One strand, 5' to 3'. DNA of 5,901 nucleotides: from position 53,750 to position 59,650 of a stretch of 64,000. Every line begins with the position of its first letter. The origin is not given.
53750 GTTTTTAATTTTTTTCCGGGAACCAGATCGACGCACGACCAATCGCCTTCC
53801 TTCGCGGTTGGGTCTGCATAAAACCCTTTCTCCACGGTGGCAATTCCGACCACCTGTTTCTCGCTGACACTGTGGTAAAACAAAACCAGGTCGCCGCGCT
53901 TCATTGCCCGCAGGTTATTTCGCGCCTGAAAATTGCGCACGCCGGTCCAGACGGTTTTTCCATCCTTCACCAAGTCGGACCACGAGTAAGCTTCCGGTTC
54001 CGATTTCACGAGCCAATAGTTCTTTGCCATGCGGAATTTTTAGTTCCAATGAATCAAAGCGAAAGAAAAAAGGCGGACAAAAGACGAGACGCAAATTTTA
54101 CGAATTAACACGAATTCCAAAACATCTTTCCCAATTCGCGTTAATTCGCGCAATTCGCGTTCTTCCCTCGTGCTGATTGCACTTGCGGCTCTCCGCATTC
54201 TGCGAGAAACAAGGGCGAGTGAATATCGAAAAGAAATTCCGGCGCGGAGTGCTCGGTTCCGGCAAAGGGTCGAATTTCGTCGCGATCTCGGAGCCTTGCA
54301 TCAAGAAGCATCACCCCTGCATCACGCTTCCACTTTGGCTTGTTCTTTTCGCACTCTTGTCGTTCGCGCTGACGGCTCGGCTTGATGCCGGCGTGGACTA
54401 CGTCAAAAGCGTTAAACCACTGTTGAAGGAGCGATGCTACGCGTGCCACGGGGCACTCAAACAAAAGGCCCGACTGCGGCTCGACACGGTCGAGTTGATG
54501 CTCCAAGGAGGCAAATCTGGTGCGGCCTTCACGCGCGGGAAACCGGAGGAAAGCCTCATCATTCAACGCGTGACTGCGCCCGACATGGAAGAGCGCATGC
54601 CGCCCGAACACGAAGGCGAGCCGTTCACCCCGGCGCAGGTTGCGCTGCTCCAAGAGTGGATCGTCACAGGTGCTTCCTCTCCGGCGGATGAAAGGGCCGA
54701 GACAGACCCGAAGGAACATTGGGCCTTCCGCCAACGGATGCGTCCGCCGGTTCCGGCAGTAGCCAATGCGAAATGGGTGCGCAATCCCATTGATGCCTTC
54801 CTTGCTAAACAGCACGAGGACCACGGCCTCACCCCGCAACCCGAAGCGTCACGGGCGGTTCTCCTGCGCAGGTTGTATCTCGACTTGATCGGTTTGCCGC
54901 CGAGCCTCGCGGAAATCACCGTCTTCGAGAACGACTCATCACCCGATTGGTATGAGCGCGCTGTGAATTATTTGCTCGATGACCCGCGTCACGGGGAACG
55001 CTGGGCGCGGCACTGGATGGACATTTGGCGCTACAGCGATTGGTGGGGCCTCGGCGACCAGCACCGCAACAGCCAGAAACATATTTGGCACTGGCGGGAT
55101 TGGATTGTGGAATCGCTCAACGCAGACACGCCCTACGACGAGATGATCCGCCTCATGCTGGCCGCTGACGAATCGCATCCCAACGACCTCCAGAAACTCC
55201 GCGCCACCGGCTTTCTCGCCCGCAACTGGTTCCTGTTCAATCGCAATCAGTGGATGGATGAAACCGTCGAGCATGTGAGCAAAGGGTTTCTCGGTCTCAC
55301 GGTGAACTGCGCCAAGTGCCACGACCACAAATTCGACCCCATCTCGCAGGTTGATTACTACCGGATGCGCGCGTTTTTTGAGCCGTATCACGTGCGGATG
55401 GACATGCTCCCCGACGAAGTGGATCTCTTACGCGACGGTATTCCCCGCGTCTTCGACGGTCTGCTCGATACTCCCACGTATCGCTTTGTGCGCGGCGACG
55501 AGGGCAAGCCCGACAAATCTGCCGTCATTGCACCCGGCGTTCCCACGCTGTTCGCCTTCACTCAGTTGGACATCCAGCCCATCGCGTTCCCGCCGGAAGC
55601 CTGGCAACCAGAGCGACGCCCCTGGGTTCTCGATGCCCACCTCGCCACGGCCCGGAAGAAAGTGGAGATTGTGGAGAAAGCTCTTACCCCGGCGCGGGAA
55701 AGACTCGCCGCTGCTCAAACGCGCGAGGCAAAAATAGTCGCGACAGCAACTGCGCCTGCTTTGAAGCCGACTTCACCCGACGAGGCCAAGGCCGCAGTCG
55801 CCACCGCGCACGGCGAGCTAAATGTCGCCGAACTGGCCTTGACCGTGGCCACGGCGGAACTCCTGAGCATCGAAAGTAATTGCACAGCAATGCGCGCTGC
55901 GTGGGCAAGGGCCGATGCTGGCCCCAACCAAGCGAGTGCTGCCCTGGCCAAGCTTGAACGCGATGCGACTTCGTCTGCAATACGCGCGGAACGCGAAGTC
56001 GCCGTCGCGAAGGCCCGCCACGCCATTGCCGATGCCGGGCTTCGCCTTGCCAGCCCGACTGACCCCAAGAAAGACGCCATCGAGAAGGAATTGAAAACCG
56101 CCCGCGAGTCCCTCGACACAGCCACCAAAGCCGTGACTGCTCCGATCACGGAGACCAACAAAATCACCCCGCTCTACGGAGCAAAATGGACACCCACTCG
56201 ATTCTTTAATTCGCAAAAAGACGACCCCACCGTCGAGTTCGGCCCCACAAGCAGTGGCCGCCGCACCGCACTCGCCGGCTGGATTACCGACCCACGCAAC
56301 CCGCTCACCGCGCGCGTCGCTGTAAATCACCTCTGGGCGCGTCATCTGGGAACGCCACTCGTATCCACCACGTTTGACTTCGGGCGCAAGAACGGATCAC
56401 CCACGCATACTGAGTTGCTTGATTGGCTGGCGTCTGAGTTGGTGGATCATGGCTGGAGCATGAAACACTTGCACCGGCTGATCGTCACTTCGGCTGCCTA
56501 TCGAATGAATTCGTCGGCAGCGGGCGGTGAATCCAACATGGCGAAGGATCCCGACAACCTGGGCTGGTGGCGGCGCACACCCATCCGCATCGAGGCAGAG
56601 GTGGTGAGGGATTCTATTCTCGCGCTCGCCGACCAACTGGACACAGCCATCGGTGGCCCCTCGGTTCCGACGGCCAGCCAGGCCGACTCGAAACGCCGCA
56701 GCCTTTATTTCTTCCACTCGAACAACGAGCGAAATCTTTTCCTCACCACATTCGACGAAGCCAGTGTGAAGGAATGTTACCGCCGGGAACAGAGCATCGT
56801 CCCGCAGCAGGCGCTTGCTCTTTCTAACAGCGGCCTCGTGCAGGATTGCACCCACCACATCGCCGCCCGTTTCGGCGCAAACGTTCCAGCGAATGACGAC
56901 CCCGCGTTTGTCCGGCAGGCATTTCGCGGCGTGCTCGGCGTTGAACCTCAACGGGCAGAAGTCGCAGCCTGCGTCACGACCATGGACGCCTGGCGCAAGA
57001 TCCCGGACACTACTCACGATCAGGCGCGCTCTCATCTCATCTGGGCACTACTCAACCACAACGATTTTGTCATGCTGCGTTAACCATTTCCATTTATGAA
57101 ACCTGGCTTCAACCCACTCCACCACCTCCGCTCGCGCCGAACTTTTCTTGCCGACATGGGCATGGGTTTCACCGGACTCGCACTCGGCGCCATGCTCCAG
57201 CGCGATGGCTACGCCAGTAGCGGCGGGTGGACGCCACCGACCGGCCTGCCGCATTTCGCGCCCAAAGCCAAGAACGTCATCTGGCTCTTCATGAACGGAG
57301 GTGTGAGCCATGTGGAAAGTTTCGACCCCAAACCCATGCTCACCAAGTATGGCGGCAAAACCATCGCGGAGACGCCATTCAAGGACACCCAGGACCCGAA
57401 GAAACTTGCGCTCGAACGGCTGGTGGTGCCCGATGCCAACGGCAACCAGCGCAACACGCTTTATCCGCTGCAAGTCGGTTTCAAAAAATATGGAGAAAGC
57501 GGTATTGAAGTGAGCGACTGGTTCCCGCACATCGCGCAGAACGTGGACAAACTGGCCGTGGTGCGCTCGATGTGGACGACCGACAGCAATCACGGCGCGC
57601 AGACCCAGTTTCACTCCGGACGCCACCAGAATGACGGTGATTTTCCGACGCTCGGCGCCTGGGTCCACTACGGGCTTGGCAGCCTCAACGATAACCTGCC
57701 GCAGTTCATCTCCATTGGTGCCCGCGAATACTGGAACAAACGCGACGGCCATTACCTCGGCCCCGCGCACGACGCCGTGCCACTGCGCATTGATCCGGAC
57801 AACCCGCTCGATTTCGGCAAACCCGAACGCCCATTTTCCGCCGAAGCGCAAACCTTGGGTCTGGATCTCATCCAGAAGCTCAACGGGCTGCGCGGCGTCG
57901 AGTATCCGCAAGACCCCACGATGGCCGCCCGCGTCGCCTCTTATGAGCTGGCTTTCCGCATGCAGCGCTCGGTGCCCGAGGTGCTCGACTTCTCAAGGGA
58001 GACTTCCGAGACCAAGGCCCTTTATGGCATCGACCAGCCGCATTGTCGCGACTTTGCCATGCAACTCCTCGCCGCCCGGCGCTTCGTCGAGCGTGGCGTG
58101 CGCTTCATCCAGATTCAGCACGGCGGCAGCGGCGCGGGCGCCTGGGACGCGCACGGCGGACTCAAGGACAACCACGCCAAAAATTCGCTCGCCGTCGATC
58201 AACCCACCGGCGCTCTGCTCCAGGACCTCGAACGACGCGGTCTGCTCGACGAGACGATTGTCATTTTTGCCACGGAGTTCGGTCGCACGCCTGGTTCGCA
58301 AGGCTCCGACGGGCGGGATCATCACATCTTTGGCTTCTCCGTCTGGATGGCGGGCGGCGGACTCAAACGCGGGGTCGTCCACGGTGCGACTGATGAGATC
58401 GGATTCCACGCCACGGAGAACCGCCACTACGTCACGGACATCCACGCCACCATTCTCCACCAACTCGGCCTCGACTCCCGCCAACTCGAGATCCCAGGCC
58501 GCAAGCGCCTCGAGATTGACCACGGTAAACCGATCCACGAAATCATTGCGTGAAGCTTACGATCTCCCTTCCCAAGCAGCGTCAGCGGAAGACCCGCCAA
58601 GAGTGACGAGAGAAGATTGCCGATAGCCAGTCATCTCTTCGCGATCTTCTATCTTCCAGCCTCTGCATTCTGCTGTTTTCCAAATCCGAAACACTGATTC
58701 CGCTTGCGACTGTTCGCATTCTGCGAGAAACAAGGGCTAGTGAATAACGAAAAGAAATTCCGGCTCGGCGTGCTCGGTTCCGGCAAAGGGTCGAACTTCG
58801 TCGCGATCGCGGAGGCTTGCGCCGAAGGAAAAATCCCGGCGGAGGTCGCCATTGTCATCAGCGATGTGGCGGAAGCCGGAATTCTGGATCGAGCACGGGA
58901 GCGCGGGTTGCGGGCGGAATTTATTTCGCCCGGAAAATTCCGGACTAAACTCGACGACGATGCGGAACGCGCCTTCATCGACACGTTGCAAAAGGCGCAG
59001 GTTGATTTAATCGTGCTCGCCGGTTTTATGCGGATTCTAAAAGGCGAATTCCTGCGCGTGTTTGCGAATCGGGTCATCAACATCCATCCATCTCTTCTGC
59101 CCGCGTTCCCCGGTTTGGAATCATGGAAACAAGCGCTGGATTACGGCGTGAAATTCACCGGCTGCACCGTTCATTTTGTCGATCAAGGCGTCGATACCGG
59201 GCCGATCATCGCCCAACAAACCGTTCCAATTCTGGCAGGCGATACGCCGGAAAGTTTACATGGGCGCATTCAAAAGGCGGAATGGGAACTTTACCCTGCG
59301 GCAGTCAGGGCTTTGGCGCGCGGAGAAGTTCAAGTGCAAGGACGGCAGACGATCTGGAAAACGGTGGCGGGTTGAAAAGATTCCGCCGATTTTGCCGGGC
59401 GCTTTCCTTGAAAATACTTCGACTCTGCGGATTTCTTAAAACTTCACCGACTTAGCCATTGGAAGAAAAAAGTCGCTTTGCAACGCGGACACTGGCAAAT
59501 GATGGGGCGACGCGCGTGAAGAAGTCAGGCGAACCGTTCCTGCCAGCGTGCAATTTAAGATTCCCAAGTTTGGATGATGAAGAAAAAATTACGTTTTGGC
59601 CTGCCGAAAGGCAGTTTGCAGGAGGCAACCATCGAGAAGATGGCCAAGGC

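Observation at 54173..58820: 4.4-kb DUF1553/DUF1501 gene pair flanked by 127-bp direct repeats of the purN 5' end; the secreted protein borrows the purN start codon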

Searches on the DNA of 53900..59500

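Call 26: search_rna_families(source=window, start=53900, end=59500, threshold=evalue, max_evalue=1)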
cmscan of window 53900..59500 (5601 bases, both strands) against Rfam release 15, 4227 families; matches with E-value up to 1: 5.
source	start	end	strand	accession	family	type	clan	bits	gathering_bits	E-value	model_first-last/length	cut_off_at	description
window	58031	58053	-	RF03001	leuA-Halobacteria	Cis-reg;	-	21.6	47.9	0.39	20-42/53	no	leuA-Halobacteria RNA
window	59132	59365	-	RF01951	SOX2OT_exon1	Gene; lncRNA;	-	20.4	65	0.4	1-230/230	no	SOX2 overlapping transcript exon 1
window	54087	54190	-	RF01699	Clostridiales-1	Gene; sRNA;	-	20.3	48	0.45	1-166/166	no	Clostridiales-1 RNA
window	59437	59495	-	RF02716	sno_ncR3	Gene; snRNA; snoRNA; CD-box;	-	20.1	88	0.98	1-75/75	no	Small nucleolar RNA ncR3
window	56015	56127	-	RF00223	IRES_Bip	Cis-reg; IRES;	-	14.5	40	0.34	1-263/263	no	bip internal ribosome entry site (IRES)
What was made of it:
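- Tried and rejected: Rfam with permissive thresholds over 53900-59500 gave only sub-threshold chance hits (call 26).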

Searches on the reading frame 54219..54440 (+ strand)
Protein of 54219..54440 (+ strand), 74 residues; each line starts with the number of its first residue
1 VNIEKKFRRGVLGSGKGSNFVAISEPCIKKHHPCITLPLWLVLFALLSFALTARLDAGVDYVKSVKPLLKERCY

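Call 64: find_related_loci(query=window:54219-54440:+, collection=metagenome_contigs, flank=8000)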
Query window:54219-54440:+ (74 aa) in metagenome_contigs; peptide patterns used: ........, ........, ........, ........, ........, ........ (x = any residue, [..] = any of these).
600 stretches matched a pattern (row limit reached: there are more); 106 encode a relative of the query (tblastn E <= 1e-3); the best 80 are kept; 80 distinct loci.
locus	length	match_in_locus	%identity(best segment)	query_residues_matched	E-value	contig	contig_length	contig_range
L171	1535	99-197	70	1-33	2e-10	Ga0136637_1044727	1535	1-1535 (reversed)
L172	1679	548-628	78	1-27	7e-10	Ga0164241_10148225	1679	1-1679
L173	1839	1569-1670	62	1-34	2e-9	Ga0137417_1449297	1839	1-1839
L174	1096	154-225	83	4-27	2e-9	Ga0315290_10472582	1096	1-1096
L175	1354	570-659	67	4-33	2e-9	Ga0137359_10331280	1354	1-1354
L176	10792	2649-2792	42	1-59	4e-9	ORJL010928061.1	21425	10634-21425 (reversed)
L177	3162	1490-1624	45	4-59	5e-9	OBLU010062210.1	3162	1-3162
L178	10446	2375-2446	79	4-27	6e-9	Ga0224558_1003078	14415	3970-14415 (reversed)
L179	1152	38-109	79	4-27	5e-9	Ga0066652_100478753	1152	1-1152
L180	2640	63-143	70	1-27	5e-9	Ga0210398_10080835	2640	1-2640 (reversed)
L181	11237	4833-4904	79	4-27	7e-9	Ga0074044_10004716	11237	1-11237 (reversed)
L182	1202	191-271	70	1-27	6e-9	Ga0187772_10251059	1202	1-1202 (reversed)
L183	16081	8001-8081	70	1-27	8e-9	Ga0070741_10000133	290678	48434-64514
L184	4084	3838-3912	76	3-27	1e-8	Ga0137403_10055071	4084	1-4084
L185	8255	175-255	70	1-27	1e-8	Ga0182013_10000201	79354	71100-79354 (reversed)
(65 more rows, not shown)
